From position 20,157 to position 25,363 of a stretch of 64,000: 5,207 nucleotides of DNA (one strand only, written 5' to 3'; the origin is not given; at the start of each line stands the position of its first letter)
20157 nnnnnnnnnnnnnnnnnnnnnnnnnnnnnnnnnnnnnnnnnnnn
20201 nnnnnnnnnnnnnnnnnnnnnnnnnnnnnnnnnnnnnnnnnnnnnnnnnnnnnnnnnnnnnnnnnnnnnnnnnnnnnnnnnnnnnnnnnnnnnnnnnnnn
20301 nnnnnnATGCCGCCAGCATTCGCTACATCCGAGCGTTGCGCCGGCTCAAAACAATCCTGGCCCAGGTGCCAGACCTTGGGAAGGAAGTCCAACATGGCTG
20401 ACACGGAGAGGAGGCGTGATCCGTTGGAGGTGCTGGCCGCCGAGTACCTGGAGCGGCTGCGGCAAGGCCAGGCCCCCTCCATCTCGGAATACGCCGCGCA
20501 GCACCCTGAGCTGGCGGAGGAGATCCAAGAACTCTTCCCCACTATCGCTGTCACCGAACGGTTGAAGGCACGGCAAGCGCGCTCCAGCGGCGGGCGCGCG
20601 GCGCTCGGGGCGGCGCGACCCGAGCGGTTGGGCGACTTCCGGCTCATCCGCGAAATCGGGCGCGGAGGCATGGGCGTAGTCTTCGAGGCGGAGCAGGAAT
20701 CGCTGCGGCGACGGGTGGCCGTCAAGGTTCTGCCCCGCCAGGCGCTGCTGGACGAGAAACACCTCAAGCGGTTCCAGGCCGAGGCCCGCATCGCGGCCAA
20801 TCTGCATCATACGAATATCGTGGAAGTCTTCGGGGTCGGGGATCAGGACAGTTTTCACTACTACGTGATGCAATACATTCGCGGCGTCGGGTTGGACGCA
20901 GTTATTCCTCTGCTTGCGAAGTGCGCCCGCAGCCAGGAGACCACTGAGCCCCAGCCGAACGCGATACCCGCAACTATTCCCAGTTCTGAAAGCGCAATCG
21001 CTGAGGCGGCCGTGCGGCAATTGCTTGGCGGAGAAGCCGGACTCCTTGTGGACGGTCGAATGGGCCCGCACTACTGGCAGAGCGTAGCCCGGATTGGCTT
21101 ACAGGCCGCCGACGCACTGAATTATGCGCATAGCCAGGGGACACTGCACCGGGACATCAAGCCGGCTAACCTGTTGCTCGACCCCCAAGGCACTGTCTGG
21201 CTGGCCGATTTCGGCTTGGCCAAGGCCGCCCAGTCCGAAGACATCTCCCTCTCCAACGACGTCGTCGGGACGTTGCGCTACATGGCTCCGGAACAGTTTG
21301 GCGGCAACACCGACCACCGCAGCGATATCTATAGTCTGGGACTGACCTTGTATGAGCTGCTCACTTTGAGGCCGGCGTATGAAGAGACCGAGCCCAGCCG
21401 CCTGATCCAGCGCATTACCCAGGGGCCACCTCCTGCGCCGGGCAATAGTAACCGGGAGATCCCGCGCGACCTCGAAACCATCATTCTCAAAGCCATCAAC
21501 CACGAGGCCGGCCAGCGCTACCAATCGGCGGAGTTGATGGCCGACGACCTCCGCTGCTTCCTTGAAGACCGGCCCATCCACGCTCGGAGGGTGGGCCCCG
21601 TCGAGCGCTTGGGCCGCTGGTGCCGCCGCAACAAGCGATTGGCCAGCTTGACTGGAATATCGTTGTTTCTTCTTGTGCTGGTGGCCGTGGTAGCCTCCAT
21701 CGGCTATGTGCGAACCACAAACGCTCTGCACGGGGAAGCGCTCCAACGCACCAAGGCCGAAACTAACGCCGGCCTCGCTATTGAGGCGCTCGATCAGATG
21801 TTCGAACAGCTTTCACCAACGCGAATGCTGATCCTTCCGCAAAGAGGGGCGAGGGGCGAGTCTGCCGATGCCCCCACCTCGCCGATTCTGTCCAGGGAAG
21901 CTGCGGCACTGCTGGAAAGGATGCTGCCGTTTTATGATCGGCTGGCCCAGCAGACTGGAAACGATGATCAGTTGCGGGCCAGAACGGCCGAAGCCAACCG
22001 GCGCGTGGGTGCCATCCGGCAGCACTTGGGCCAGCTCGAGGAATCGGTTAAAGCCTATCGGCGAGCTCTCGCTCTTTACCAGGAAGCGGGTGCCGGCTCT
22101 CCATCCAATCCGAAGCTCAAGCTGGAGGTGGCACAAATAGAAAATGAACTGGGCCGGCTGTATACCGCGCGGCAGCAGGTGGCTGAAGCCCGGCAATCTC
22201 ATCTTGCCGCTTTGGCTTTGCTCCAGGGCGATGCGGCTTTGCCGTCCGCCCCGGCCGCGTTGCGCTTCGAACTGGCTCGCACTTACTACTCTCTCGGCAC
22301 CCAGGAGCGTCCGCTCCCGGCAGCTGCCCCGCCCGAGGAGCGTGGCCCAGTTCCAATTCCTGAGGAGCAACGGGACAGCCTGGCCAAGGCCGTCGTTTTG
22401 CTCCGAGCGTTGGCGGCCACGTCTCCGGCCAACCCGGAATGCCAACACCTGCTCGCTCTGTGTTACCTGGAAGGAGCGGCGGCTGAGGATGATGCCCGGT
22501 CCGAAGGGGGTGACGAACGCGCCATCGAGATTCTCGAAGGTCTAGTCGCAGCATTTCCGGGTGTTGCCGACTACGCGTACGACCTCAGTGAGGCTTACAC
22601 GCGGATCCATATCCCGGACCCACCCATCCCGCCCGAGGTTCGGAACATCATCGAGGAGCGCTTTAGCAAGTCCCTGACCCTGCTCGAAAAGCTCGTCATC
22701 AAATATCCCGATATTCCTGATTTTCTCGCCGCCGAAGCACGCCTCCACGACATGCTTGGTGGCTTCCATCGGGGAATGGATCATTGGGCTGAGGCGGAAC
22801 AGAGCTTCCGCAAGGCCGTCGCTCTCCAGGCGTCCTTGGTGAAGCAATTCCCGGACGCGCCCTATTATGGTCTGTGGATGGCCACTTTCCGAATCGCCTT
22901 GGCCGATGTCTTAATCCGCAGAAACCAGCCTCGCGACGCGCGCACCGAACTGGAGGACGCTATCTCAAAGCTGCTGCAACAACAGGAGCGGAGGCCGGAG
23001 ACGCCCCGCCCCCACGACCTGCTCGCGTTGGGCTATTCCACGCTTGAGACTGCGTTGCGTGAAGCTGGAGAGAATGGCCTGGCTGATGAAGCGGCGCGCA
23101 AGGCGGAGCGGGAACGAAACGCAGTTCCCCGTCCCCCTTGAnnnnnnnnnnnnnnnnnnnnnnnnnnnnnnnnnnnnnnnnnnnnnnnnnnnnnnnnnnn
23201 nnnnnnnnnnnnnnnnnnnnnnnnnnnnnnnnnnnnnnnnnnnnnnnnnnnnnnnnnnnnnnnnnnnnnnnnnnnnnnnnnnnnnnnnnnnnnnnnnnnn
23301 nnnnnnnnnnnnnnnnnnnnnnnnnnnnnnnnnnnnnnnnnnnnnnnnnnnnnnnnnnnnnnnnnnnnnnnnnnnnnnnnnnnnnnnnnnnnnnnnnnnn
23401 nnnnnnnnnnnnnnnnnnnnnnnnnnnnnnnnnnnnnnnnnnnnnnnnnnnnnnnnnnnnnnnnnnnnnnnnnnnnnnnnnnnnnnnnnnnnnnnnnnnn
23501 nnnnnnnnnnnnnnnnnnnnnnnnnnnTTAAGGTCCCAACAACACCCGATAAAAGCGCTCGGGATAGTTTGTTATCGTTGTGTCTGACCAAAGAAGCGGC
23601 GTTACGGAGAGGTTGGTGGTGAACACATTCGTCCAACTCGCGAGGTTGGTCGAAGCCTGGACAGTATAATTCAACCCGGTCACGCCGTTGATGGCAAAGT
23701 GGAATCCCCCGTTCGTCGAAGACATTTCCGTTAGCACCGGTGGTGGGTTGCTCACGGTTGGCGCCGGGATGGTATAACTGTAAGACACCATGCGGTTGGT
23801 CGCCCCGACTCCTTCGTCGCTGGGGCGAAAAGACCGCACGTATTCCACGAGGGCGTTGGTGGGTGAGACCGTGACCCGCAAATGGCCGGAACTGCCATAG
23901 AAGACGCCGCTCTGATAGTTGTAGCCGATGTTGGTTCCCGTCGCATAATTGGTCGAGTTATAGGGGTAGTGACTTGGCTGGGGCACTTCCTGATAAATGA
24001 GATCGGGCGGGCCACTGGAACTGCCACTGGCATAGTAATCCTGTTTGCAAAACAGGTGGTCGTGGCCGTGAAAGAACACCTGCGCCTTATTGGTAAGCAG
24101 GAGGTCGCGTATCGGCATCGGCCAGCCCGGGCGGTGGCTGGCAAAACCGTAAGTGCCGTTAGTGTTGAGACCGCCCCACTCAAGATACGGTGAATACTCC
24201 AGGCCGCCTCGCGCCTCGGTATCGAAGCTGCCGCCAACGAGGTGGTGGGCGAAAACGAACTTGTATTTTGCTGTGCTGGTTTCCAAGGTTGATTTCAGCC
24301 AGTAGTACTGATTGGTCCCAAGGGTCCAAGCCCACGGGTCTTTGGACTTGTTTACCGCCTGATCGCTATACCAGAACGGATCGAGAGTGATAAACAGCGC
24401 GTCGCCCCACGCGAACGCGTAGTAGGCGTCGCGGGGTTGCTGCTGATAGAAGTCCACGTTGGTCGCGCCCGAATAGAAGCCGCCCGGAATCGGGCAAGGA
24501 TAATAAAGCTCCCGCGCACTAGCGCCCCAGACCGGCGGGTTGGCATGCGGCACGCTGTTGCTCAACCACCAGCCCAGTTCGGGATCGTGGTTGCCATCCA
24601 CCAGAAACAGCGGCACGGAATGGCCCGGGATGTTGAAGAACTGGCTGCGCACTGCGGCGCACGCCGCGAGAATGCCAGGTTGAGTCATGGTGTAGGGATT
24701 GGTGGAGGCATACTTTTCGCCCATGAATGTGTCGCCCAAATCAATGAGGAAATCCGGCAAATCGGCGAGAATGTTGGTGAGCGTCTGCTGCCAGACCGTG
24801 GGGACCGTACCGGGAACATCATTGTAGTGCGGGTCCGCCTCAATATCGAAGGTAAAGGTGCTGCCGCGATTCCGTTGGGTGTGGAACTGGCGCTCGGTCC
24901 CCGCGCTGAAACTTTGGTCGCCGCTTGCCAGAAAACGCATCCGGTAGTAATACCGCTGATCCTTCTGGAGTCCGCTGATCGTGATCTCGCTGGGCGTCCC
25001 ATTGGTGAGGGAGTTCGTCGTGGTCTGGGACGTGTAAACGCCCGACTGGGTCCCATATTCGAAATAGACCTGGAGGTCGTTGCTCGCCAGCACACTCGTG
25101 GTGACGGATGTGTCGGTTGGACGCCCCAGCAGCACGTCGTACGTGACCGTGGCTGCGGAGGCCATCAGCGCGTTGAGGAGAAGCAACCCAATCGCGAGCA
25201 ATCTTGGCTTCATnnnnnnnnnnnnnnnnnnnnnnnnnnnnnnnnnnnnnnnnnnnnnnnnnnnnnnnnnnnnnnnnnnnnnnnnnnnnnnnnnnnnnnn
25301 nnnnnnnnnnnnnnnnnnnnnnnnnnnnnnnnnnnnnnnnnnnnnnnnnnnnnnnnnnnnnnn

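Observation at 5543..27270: One bipartite promoter-like motif precedes both ECF sigma genes and four to five outward-facing operons: a candidate self-contained ECF/STK regulon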

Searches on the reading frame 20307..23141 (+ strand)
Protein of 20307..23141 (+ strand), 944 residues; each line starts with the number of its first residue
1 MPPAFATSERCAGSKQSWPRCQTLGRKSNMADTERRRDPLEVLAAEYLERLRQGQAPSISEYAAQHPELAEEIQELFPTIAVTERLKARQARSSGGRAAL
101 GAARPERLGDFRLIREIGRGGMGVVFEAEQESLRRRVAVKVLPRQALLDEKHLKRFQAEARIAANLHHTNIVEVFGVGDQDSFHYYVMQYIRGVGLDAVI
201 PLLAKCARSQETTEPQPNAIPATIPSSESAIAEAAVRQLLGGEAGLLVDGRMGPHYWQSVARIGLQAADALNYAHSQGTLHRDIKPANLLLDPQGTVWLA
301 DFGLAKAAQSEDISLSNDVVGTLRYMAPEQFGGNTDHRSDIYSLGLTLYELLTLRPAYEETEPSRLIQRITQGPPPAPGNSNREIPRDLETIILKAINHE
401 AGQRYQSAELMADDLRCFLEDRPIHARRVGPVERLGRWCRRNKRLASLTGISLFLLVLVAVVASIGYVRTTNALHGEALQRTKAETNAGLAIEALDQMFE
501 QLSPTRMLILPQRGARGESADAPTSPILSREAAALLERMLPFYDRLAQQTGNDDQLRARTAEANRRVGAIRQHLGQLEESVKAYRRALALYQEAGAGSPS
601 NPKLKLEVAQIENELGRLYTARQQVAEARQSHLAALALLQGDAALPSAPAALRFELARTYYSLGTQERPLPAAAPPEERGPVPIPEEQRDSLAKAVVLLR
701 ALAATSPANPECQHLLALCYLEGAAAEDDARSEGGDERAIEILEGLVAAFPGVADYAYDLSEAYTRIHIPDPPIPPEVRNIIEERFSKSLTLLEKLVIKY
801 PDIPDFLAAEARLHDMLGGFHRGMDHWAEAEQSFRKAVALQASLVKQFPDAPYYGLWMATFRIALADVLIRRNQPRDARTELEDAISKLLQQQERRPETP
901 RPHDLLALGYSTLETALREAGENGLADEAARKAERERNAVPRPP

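Call 7: search_protein_families(library=pfam, proteins=[window:20307-23141:+])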
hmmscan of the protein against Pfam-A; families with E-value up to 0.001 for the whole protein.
window:20307-23141:+ (944 aa): 8 families
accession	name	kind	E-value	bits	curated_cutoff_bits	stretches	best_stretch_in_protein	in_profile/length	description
PF00069.31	Pkinase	-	9.8e-42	143.6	31.7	2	260-412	100-259/263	Protein kinase domain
PF07714.23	PK_Tyr_Ser-Thr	-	1.6e-33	116.6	23.1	1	112-411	2-255/258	Protein tyrosine and serine/threonine kinase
PF14559.12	TPR_19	-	9.9e-08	32.7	25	0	582-630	5-53/68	Tetratricopeptide repeat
PF13424.12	TPR_12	-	1.6e-06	28.6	30.1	1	560-596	2-39/77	Tetratricopeptide repeat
PF07719.23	TPR_2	-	1.9e-06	28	27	0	561-592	1-32/34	Tetratricopeptide repeat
PF13374.12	TPR_10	-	9.5e-06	25.9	27.5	0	816-841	7-32/42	Tetratricopeptide repeat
PF13181.12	TPR_8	-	0.00037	20.9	25.7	0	568-591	8-31/34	Tetratricopeptide repeat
PF00515.34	TPR_1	-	0.0004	20.5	27.8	0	566-591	6-31/34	Tetratricopeptide repeat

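Call 28: search_protein_families(library=ncbifam, proteins=[window:20307-23141:+], max_evalue=0.01)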
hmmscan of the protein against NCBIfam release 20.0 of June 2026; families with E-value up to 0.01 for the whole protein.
window:20307-23141:+ (944 aa): 16 families
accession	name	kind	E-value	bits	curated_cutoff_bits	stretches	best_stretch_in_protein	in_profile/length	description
NF033483.0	PknB_PASTA_kin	equivalog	7.4e-76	256.3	450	2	257-429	106-279/563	Stk1 family PASTA domain-containing Ser/Thr kinase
NF052427.1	StpK7MSMEG_1200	equivalog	2.8e-50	171.4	900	2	258-488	108-336/601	serine/threonine protein kinase StpK7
NF009651.0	PRK13184.1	equivalog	1.5e-46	158.9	839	2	268-423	123-295/932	serine/threonine-protein kinase PknD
NF047741.1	antiphage_MADS6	equivalog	1.6e-37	129.4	460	2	262-421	303-463/612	methylation-associated defense system protein kinase MAD6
TIGR03903.1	TOMM_kin_cyc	equivalog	1.5e-22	79.4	705.75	2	260-416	81-245/1267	TOMM system kinase/cyclase fusion protein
NF053615.1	SerThrKinAfsKStmc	equivalog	5.7e-19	68.3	1300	2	252-412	106-262/809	protein serine/threonine kinase AfsK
NF038150.1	lanthi_synth_IV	equivalog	8.6e-17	60.7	650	1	256-411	296-450/851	class IV lanthionine synthetase LanL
NF033442.0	BREX_PglW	equivalog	1.2e-13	49.8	990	2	109-328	512-677/1391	BREX system serine/threonine kinase PglW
NF038151.1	lanthi_synth_III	equivalog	2.8e-10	39.2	575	1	255-352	333-423/833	class III lanthionine synthetase LanKC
NF043056.1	T4SS_LegK1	equivalog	3.7e-08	32.4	550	1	278-350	209-282/516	Dot/Icm T4SS effector kinase LegK1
NF058632.1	SerThrKinPrkT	equivalog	3.4e-05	23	280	1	111-198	23-109/322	serine/threonine protein kinase PrkT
TIGR03724.2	arch_bud32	equivalog_domain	0.00017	21.2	125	1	267-311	94-137/193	KEOPS complex kinase/ATPase Bud32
NF011462.0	PRK14879.1-3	equivalog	0.00044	20.1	174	0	274-308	98-131/192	Kae1-associated kinase Bud32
NF002475.0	PRK01723.1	equivalog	0.00096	18.2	142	1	269-310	154-195/241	3-deoxy-D-manno-octulosonic acid kinase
NF011463.0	PRK14879.1-4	equivalog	0.0022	17.4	188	0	271-310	127-165/237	Kae1-associated kinase Bud32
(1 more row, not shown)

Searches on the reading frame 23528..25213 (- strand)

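Call 7: search_protein_families(library=pfam, proteins=[window:23528-25213:-])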
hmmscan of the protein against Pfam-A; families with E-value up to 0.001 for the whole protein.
window:23528-25213:- (561 aa): 3 families
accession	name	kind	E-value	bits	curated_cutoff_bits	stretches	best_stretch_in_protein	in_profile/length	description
PF00149.33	Metallophos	-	8.1e-05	23.6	21.5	1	148-386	25-189/191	Calcineurin-like phosphoesterase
PF09423.15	PhoD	-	9.9e-05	22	27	1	260-361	141-241/343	PhoD-like phosphatase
PF16656.11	Pur_ac_phosph_N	-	0.00071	20.5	30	1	45-111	23-92/93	Purple acid Phosphatase, N-terminal domain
